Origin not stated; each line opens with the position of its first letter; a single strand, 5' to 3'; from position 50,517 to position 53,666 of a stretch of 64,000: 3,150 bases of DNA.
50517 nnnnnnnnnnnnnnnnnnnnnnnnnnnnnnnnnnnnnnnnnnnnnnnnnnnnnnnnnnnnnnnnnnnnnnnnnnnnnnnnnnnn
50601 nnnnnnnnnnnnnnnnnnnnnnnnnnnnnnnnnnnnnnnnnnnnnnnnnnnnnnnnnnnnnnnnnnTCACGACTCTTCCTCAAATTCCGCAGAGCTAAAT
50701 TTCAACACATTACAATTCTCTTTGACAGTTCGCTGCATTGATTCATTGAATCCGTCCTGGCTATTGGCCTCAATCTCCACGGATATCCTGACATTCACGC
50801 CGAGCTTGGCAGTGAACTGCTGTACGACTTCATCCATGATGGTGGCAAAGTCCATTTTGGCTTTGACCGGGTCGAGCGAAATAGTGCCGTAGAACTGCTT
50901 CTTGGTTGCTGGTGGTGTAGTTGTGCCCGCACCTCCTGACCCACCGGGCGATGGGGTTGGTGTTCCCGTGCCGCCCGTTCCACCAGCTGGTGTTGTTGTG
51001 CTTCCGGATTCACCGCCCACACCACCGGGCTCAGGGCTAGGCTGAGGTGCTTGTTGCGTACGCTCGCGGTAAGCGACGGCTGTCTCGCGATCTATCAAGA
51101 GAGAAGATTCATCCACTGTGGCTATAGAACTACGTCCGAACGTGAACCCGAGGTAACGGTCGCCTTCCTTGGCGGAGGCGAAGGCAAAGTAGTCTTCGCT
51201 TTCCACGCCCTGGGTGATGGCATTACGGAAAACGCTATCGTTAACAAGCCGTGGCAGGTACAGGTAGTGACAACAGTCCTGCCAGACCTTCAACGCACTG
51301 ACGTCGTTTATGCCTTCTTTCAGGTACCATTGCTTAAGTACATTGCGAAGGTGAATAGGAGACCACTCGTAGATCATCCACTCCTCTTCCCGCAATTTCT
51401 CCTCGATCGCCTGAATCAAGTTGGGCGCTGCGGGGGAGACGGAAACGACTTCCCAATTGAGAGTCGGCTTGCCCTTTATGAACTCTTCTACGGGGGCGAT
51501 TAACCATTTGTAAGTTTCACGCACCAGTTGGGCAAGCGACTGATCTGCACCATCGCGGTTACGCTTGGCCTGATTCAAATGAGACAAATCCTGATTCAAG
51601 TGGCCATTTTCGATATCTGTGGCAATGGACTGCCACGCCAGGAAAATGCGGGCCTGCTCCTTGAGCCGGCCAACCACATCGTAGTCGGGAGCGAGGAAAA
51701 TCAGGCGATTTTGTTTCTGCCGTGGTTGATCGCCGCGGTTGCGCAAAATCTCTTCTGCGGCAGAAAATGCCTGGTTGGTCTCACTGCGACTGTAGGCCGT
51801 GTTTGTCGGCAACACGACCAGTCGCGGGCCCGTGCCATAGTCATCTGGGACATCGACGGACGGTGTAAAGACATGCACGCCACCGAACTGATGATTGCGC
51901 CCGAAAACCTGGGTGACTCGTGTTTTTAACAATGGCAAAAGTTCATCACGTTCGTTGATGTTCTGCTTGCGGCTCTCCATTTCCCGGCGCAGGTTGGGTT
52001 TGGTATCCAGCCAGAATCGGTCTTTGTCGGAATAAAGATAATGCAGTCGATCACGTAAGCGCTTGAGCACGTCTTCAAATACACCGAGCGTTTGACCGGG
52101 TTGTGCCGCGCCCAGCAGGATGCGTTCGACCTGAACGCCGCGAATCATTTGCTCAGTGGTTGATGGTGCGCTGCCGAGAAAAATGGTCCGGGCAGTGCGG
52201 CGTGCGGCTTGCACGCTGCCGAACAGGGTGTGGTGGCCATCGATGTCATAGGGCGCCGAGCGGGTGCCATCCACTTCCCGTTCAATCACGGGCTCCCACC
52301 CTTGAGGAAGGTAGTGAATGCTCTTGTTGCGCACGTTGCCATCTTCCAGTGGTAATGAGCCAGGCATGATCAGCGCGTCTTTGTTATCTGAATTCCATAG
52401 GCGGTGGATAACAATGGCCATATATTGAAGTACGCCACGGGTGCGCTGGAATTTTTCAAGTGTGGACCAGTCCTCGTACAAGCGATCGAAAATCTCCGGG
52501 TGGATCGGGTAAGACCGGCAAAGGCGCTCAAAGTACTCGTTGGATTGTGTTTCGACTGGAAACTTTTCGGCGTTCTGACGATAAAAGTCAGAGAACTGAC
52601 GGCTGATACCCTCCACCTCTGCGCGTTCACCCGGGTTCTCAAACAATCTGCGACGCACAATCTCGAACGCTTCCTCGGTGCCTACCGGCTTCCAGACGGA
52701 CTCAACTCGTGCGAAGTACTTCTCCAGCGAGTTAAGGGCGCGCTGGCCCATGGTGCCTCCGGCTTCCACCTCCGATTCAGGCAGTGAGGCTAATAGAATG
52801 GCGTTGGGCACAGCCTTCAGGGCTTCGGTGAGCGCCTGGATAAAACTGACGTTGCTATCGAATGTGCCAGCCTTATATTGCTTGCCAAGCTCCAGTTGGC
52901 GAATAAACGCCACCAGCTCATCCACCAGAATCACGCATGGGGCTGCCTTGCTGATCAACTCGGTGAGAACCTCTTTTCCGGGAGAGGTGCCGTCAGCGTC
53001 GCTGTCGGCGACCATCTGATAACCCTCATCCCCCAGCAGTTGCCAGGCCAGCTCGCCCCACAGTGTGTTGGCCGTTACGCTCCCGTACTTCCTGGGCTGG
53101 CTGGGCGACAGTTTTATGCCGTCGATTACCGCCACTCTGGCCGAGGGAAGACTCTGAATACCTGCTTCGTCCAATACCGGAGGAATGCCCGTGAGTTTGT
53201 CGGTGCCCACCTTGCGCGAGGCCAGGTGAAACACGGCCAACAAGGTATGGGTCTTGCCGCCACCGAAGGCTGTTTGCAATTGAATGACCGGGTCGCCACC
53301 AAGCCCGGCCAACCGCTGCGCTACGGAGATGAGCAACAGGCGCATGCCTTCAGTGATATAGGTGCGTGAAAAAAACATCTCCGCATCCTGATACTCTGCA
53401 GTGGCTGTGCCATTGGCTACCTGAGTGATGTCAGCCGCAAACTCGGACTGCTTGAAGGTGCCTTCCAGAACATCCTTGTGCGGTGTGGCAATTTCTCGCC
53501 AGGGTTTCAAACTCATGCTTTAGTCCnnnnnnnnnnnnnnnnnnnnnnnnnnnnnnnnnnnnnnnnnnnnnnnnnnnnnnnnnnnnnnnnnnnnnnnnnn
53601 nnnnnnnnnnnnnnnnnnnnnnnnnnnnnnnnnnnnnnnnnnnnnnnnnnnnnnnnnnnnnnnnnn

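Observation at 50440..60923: Five-gene cassette: WYL regulator, SNF2 helicase-PD-(D/E)xK nuclease, DUF1156 adenine methyltransferase, DUF499 ATPase, small TM protein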

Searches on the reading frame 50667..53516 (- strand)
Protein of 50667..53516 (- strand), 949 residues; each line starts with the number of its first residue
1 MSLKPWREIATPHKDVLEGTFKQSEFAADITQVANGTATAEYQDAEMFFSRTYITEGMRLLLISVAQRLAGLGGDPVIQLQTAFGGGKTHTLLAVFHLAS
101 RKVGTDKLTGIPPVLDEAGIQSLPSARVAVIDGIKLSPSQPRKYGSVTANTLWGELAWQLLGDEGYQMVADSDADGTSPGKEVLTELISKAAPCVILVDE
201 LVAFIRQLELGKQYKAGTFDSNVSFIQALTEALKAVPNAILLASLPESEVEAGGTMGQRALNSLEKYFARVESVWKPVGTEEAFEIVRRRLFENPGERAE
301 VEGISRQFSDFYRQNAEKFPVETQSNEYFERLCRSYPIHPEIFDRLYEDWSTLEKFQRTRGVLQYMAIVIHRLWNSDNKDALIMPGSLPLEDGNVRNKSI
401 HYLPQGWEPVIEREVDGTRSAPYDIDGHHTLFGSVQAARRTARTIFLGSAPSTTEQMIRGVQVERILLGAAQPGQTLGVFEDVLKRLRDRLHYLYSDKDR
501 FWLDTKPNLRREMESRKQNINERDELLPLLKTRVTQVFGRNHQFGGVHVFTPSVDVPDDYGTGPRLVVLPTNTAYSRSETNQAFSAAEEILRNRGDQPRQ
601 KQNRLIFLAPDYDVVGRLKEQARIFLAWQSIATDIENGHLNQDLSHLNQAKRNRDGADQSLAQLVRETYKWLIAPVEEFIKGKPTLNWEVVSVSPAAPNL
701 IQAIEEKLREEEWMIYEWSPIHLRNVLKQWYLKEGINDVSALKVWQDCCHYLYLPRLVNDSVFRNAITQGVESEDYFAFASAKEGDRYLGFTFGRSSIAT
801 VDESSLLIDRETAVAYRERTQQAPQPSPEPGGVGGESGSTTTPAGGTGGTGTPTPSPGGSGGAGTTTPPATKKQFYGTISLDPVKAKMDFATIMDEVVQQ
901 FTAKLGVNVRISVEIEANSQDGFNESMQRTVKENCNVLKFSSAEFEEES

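Call 3: search_protein_families(library=pfam, proteins=[window:50667-53516:-], max_evalue=0.01)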
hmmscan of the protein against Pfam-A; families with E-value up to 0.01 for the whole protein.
window:50667-53516:- (949 aa): 1 family
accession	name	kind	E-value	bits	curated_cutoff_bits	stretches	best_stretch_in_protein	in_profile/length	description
PF04465.17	DUF499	-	2.9e-31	108.6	23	1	126-401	23-299/1024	Protein of unknown function (DUF499)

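Call 4: search_protein_families(library=padloc, proteins=[window:50667-53516:-], max_evalue=0.01)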
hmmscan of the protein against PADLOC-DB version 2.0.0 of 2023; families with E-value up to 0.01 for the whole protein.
window:50667-53516:- (949 aa): 2 families
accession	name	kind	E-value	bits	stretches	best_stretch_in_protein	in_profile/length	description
PDLC00662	HmaC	-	0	1605.4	1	1-947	1-941/941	AAA+ ATPase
PDLC02192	DUF499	-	4.1e-49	165.2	1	41-677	31-630/1022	-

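Call 20: find_related_loci(query=window:50667-53516:-, collection=genome_contigs, flank=10000)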
Query window:50667-53516:- (949 aa) in genome_contigs; peptide patterns used: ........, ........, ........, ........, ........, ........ (x = any residue, [..] = any of these).
73 stretches matched a pattern; 49 encode a relative of the query (tblastn E <= 1e-3); 47 distinct loci.
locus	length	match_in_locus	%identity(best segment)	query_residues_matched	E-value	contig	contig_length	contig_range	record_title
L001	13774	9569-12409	94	1-947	0e+0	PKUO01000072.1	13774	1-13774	MAG: Sedimenticola sp. isolate BM503 sc_2645, whole genome shotgun sequence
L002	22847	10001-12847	90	1-949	0e+0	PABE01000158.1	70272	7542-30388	MAG: Porticoccaceae bacterium isolate NAT127 112779, whole genome shotgun sequence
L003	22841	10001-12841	94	1-947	0e+0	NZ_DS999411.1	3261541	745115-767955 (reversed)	Luminiphilus syltensis NOR5-1B scf_1109846220923, whole genome shotgun sequence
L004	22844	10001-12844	89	1-948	0e+0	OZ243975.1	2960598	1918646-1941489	MAG: Arenicellales bacterium isolate dab0f2a9-6c84-4861-9e31-239953c98c99 genome assembly, chromosome: 1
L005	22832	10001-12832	90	1-948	0e+0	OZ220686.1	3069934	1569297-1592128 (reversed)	MAG: Rhodothermales bacterium isolate 312d6c01-350c-491a-87ad-f3958f88b76c genome assembly, chromosome: 1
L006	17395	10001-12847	90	1-949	0e+0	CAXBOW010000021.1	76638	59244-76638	MAG TPA_asm: uncultured Haliea sp. isolate ERR2762188_binner12_Refined_25 genome assembly, contig: ERZ3421808.526, whole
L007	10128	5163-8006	87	1-948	0e+0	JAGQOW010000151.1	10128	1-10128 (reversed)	MAG: Planctomycetales bacterium isolate HKST-UBA24 NODE_153_length_10128_cov_5.026465, whole genome shotgun sequence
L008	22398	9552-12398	90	1-949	0e+0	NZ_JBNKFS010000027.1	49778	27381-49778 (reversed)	MAG: Sedimenticola sp. isolate E1E2.bin.5.strict NODE_27_length_49778_cov_14.913905, whole genome shotgun sequence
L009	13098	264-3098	80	1-946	0e+0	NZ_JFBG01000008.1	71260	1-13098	Thioalkalivibrio sp. HK1 contig1297, whole genome shotgun sequence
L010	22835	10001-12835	79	1-946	0e+0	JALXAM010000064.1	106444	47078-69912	MAG: Sedimenticola sp. isolate T2_metabat1_scaf2bin.270 T2_NODE_66_length_106444_cov_8.382451, whole genome shotgun sequ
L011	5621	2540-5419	79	1-948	0e+0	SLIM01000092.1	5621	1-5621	MAG: Gammaproteobacteria bacterium isolate CSSed165cm_20 CSSed16-5cm-71511, whole genome shotgun sequence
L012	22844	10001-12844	78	1-948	0e+0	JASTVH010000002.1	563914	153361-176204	Marinobacteraceae bacterium S3BR75-40.1 NODE_2_length_563914_cov_44.722051, whole genome shotgun sequence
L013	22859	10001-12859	79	1-948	0e+0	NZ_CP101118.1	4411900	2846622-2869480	Marinobacter metalliresistant strain CuT 6 chromosome, complete genome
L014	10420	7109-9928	79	1-947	0e+0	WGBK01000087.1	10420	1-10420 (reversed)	MAG: Gammaproteobacteria bacterium isolate S144_22 k151_188872, whole genome shotgun sequence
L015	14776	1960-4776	79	1-943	0e+0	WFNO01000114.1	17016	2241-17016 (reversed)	MAG: Gammaproteobacteria bacterium isolate S012_109 k151_58374, whole genome shotgun sequence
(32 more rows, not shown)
